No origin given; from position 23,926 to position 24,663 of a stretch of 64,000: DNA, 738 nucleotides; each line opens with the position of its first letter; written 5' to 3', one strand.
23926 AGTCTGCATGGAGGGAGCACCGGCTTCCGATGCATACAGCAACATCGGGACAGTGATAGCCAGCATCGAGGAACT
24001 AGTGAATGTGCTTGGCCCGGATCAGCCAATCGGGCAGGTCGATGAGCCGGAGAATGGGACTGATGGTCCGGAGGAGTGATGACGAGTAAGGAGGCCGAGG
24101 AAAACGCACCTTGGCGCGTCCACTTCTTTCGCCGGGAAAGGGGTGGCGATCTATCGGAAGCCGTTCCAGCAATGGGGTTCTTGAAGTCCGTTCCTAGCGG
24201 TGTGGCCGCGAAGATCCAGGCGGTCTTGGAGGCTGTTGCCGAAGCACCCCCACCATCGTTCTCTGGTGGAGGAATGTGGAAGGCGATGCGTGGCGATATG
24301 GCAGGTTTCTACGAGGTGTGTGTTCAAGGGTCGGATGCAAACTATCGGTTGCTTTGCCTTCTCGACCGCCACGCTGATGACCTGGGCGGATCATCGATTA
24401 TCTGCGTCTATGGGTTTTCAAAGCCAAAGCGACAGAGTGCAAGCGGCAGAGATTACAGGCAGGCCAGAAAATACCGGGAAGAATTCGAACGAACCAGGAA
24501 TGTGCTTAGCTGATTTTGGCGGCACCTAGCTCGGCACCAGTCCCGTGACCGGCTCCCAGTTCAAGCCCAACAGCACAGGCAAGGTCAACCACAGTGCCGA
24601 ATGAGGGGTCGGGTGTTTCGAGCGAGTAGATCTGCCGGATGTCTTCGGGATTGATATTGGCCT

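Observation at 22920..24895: Low-G+C three-gene cassette inserted into an acyl-CoA operon: orphan protein + Gp49/HigB-like toxin + convergent XRE regulator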

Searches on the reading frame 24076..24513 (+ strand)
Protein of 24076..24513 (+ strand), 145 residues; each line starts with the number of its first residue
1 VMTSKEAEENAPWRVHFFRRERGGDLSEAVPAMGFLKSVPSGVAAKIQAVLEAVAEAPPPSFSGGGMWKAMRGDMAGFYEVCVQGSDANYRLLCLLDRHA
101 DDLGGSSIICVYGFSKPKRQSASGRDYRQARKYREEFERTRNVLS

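Call 4: search_protein_families(library=pfam, proteins=[window:24076-24513:+], max_evalue=0.1)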
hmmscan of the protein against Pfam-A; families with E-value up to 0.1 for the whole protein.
window:24076-24513:+ (145 aa): 2 families
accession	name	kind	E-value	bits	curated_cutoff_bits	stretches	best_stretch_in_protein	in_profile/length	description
PF05973.20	Gp49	-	0.0029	18.1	23.9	1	35-132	2-87/90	Phage derived protein Gp49-like (DUF891)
PF01659.21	Luteo_Vpg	-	0.066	14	25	0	115-139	22-46/105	Luteovirus putative VPg genome linked protein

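Call 5: search_protein_families(library=padloc, proteins=[window:24076-24513:+], max_evalue=1)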
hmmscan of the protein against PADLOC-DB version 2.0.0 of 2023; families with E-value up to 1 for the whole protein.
window:24076-24513:+ (145 aa): 0 families

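Call 6: search_protein_families(library=ncbifam, proteins=[window:24076-24513:+], max_evalue=1)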
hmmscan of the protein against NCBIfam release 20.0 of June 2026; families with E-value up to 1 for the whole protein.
window:24076-24513:+ (145 aa): 0 families

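Call 7: search_protein_families(library=phrogs, proteins=[window:24076-24513:+], max_evalue=1)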
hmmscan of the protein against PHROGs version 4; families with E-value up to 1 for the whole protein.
window:24076-24513:+ (145 aa): 2 families
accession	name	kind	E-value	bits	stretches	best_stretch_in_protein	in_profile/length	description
phrog_2523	-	unknown function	0.08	14.1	1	35-137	14-104/108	-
phrog_1213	-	moron, auxiliary metabolic gene and host takeover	0.3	12.7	1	35-98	14-70/88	RelE-like toxin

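Call 9: find_homologous_proteins(query=window:24076-24513:+, max_evalue=0.001)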
Query window:24076-24513:+ (145 aa): 333 proteins with E <= 0.001 among 368 candidates; the best 120 are listed.
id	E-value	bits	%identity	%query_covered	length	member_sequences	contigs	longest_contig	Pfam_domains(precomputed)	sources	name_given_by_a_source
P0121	3.1e-90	318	98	99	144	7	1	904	-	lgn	-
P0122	9.6e-76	271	83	99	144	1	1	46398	-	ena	-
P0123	4.2e-74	265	83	99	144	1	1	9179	-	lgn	-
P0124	4.8e-73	262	78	99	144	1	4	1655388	-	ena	-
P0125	2.4e-70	253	78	99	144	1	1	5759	-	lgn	-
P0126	1.4e-59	218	69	99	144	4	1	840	PF05973.21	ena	-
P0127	2.7e-58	214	69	99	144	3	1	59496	-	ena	-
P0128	2.1e-55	205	65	99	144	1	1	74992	-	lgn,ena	-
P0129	4.2e-55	204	64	96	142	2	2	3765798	-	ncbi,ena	-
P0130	1.3e-52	196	62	83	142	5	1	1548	-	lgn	-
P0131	3.9e-52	194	61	96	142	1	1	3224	-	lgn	-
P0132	1.2e-51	192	61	99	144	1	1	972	-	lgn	-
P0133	5.4e-51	190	63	92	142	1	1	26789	-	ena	-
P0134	6.3e-51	190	64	92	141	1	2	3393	-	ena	-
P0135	8.2e-51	190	62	94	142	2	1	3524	-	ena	-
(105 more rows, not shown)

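Call 26: search_solved_structures(query=A2, max_evalue=10, show_alignments=3)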
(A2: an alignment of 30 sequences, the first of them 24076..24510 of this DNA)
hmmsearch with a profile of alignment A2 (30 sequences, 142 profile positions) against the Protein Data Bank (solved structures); distinct sequences matched with E-value up to 10: 3.
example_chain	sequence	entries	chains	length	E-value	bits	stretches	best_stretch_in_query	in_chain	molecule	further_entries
6n90_A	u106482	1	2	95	0.028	17.4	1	32-83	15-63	Uncharacterized protein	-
7bwf_A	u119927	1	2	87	0.92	12.5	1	30-90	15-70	Addiction module antitoxin RelB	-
6l8e_E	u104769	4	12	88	1.2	12.2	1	30-90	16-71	YoeB toxin | YoeB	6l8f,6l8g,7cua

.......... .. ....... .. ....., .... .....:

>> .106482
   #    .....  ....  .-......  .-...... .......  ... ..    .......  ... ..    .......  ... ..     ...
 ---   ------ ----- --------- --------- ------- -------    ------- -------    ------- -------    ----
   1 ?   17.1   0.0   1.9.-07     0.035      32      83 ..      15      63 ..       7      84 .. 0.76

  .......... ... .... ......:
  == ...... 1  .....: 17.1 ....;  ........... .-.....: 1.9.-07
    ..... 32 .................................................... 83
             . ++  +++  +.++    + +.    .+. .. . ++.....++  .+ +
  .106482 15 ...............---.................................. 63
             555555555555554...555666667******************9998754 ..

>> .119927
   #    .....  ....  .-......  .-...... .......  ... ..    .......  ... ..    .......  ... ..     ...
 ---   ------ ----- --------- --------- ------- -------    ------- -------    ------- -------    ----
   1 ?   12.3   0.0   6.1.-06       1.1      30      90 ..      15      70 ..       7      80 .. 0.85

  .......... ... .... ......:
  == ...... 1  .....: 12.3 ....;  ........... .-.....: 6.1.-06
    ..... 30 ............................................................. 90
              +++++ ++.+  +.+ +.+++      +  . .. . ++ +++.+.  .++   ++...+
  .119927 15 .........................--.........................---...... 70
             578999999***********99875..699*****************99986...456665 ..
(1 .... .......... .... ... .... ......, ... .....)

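Call 30: predict_structure(alignment_id=A2)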
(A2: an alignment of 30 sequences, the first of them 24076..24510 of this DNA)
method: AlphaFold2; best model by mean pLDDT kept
length: 145 residues; sequences in the alignment: 30
mean_pLDDT: 88.6   pTM: 0.84
mean pLDDT of the five models: 88.6, 88.3, 88.1, 87.9, 87.1
residues with pLDDT >= 90: 113; 70-90: 11; 50-70: 18; < 50: 3
segments of 3 or more residues with pLDDT < 50: 1-3
pLDDT, mean of each block of 10 residues (from residue 1): 53 92 73 96 96 86 79 95 95 96 95 95 93 96 89
secondary structure, 60 per line:
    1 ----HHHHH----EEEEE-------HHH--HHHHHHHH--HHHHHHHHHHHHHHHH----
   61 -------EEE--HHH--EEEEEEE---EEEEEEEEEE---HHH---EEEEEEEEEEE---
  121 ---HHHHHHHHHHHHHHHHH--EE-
elements in order: H5-9 E14-18 H31-38 H41-56 E68-70 E78-84 E88-97 E107-117 H124-140
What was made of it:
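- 24079..24513 (+): Gene B (144 aa from the ATG at 24079, or 145 aa from the GTG at 24076): putative toxin with a RelE/ParE fold, Gp49/HigB-like. Its own GGAGG lies at 24069-24073. Model pLDDT 88.6 (call 30).
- On Type II TA, HigB(Gp49)/HigA(XRE) class: AlphaFold2 model pLDDT 88.6 (call 30).
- On Type I TA: B is a 144-aa soluble RelE-fold protein (call 30).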

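Call 33: fold_search(model_id=the predicted structure, library=pdb)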
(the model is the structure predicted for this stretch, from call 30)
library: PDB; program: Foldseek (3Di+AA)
matches with E <= 10: 685; with E <= 0.001: 1
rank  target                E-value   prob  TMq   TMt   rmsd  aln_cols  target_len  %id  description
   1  3g5o_B                8.1e-04  1.00  0.45  0.74   2.9       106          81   17  The crystal structure of the toxin-antitoxin complex RelBE2 (Rv2865-2866) from Mycobacterium tuberculosis (released 2009-04-14)
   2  5ja8_G                3.7e-02  0.91  0.38  0.48   5.0       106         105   10  Crystal structure of the HigB2 toxin in complex with Nb2 (released 2017-04-05)
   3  9o5m_A                6.9e-02  0.38  0.20  0.20  10.3        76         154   17  Prenylated-FMN maturase PhdC from Mycolicibacterium fortuitum bound to prenylated flavin mononucleotide in the P1 spac (released 2026-02-18)
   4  9o5m_D                1.1e-01  0.30  0.20  0.19  10.3        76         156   17  Prenylated-FMN maturase PhdC from Mycolicibacterium fortuitum bound to prenylated flavin mononucleotide in the P1 spac (released 2026-02-18)
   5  9nk3                  1.3e-01  0.33  0.21  0.20  10.5        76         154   16  Prenylated-FMN maturase PhdC E45A mutant from Mycolicibacterium fortuitum (apo) (released 2026-02-18)
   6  8a0x_D                1.5e-01  0.63  0.34  0.43   4.6       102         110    8  Crystal structure of the HigB2-HigA2 tetramer in complex with operator DNA (released 2023-05-03)
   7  9srj_A                1.5e-01  0.33  0.22  0.21  10.2        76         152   16  Prenylated FMN oxidative maturase PhdC, PEG-bound (released 2025-12-17)
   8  9nk2                  2.3e-01  0.23  0.21  0.20  10.3        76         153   17  Prenylated-FMN maturase PhdC from Mycolicibacterium fortuitum bound to prenylated flavin mononucleotide (released 2026-02-18)
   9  9srg                  2.6e-01  0.25  0.22  0.21  10.6        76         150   16  Prenylated FMN oxidative maturase PhdC, FMN-bound (released 2025-12-17)
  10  9nk1                  2.6e-01  0.25  0.22  0.21  10.6        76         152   16  Prenylated-FMN maturase PhdC from Mycolicibacterium fortuitum bound to flavin mononucleotide (released 2026-02-18)
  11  5zxg_A                2.6e-01  0.08  0.17  0.08  15.0       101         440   15  Cyclic alpha-maltosyl-(1-->6)-maltose hydrolase from Arthrobacter globiformis, ligand-free form (released 2018-09-12)
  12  9nk4                  2.7e-01  0.25  0.22  0.21  10.6        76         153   16  Prenylated-FMN maturase PhdC E45A mutant from Mycolicibacterium fortuitum bound to flavin mononucleotide (released 2026-02-18)
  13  4gjt_A                2.9e-01  0.12  0.21  0.09   5.7        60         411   15  complex structure of nectin-4 bound to MV-H (released 2012-10-10)
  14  6a27_A                3.5e-01  0.12  0.18  0.14   9.3        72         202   19  Crystal structure of PprA W183R mutant form 1 (released 2018-12-26)
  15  9nk0                  3.7e-01  0.21  0.22  0.20  10.6        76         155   16  Prenylated-FMN maturase PhdC from Mycolicibacterium fortuitum (apo) (released 2026-02-18)
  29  6kmq_A                6.5e-01  0.51  0.36  0.52   3.6        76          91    8  2.3 Angstrom resolution structure of dimeric HigBA toxin-antitoxin complex from E. coli (released 2020-11-18)
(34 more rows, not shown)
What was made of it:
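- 24079..24513 (+): Foldseek hits: Mtb RelE2 3g5o_B (E 8e-4, probability 1.0, TM 0.74), then HigB2 and E. coli HigB (call 33).
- On Type II TA, HigB(Gp49)/HigA(XRE) class: Foldseek: RelE2 3g5o_B (E 8e-4, probability 1.0, TM 0.74), then HigB2 5ja8/8a0x and HigB 6kmq (call 33).
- Checked: The predicted fold matches RelE2 and HigB2 (calls 30, 33).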

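Call 38: search_protein_families(library=pfam, alignment_id=A2, max_evalue=0.1)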
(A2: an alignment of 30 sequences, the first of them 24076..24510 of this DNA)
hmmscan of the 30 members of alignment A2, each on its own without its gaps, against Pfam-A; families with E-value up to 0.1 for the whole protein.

A. member 1, window:24076-24510:+ (145 aa): 2 families
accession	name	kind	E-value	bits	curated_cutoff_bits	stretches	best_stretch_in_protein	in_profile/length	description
PF05973.20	Gp49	-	0.0029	18.1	23.9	1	35-132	2-87/90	Phage derived protein Gp49-like (DUF891)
PF01659.21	Luteo_Vpg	-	0.066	14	25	0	115-139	22-46/105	Luteovirus putative VPg genome linked protein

B. families by the number of members that match (of 30 scanned): 7 families
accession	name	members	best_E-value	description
PF05973.20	Gp49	28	1.5e-05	Phage derived protein Gp49-like (DUF891)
PF06769.20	YoeB_toxin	24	0.0013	YoeB-like toxin of bacterial type II toxin-antitoxin system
PF07584.16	BatA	3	0.026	Aerotolerance regulator N-terminal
PF19893.4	DUF6366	1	0.029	Family of unknown function (DUF6366)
PF04472.17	SepF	1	0.034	Cell division protein SepF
PF06840.17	PDC10_C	1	0.053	Programmed cell death protein 10, C-terminal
PF01659.21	Luteo_Vpg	1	0.066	Luteovirus putative VPg genome linked protein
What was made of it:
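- On Type II TA, HigB(Gp49)/HigA(XRE) class: YoeB_toxin also matches 24/30 (call 38).
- B is RelE-like: Foldseek hits to RelE2, HigB2 and HigB (call 33); Gp49 and YoeB profile hits across the family (call 38); the YoeB-type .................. motif (call 26).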

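Call 62: find_encoding_contigs(protein=P0127, flank=5000, max_places=3)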
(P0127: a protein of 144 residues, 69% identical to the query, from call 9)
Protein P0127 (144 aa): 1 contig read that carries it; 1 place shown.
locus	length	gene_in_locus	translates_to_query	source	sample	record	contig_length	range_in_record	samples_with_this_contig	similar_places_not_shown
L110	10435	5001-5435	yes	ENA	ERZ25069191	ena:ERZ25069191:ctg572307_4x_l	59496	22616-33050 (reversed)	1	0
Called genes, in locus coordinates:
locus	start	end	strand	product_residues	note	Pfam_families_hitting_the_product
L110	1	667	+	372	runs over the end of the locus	PF01315:Ald_Xan_dh_C, PF02738:MoCoBD_1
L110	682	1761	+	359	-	PF20256:MoCoBD_2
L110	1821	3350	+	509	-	PF11376:DUF3179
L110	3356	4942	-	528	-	PF00501:AMP-binding, PF13193:AMP-binding_C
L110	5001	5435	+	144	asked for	-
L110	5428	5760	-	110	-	-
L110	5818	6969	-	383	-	PF02771:Acyl-CoA_dh_N, PF02770:Acyl-CoA_dh_M, PF00441:Acyl-CoA_dh_1, PF08028:Acyl-CoA_dh_2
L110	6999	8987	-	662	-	PF13380:CoA_binding_2, PF13607:Succ_CoA_lig, PF13549:ATP-grasp_5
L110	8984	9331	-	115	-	PF07883:Cupin_2 (faint)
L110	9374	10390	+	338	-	PF02558:ApbA, PF08546:ApbA_C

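Call 63: find_encoding_contigs(protein=P0128, flank=5000, max_places=3)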
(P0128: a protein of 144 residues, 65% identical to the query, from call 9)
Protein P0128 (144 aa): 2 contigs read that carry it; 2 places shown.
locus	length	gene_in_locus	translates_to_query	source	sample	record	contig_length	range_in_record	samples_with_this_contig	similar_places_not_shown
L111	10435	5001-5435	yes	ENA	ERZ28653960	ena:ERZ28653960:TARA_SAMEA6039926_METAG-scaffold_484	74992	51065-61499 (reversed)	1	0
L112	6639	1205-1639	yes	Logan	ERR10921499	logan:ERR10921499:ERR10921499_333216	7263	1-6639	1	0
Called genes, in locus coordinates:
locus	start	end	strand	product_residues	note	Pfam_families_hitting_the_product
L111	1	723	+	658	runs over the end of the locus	PF16177:ACAS_N, PF00501:AMP-binding, PF13193:AMP-binding_C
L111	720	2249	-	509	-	PF00501:AMP-binding, PF13193:AMP-binding_C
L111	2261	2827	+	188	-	PF03928:HbpS-like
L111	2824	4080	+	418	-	PF07969:Amidohydro_3 (faint), PF01979:Amidohydro_1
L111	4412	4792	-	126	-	-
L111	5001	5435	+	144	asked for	-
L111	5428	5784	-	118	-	-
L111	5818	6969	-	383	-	PF02771:Acyl-CoA_dh_N, PF02770:Acyl-CoA_dh_M, PF00441:Acyl-CoA_dh_1, PF08028:Acyl-CoA_dh_2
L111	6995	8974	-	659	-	PF13380:CoA_binding_2, PF13607:Succ_CoA_lig, PF13549:ATP-grasp_5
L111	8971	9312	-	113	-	PF07883:Cupin_2 (weak)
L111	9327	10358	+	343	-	PF02558:ApbA, PF08546:ApbA_C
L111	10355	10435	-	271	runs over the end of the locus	PF00378:ECH_1, PF16113:ECH_2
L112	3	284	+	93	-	?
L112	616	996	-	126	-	-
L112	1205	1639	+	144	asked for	-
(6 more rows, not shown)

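Call 73: find_related_loci(query=A2, collection=viral_contigs, flank=6000)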
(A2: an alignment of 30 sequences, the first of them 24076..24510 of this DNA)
Query A2 (145 aa) in viral_contigs; peptide patterns used: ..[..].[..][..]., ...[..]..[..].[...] (x = any residue, [..] = any of these).
48 stretches matched a pattern, but none encodes a relative of the query by tblastn (E <= 1e-3).

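Call 74: find_related_loci(query=A2, collection=metagenome_contigs, flank=4000)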
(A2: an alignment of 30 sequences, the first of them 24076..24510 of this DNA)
Query A2 (145 aa) in metagenome_contigs; peptide patterns used: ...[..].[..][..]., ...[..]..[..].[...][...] (x = any residue, [..] = any of these).
600 stretches matched a pattern (row limit reached: there are more); 548 encode a relative of the query (tblastn E <= 1e-3); the best 80 are kept; 80 distinct loci.
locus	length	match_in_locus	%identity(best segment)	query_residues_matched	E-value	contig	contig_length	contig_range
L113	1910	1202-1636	62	1-145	1e-61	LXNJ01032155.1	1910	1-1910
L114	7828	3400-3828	59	2-144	2e-56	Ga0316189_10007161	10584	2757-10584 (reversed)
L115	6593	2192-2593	64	12-145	6e-55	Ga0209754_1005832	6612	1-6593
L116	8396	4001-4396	63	12-143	2e-54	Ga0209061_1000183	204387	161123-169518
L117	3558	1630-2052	60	2-145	1e-53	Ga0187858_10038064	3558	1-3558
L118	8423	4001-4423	60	2-145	1e-53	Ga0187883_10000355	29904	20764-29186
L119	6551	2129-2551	60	2-145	1e-53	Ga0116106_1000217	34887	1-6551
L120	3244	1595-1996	61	12-144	2e-53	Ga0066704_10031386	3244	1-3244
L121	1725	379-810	58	2-145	1e-54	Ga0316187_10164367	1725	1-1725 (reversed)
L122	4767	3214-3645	55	1-144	3e-53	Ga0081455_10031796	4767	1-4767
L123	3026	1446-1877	55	1-144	3e-53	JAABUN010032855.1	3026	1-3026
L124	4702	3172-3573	61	12-144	2e-53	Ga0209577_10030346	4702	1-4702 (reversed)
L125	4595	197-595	61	12-144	4e-53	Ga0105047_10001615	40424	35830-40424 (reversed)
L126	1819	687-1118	58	2-145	2e-54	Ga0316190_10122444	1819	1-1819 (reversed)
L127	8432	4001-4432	55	1-144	5e-53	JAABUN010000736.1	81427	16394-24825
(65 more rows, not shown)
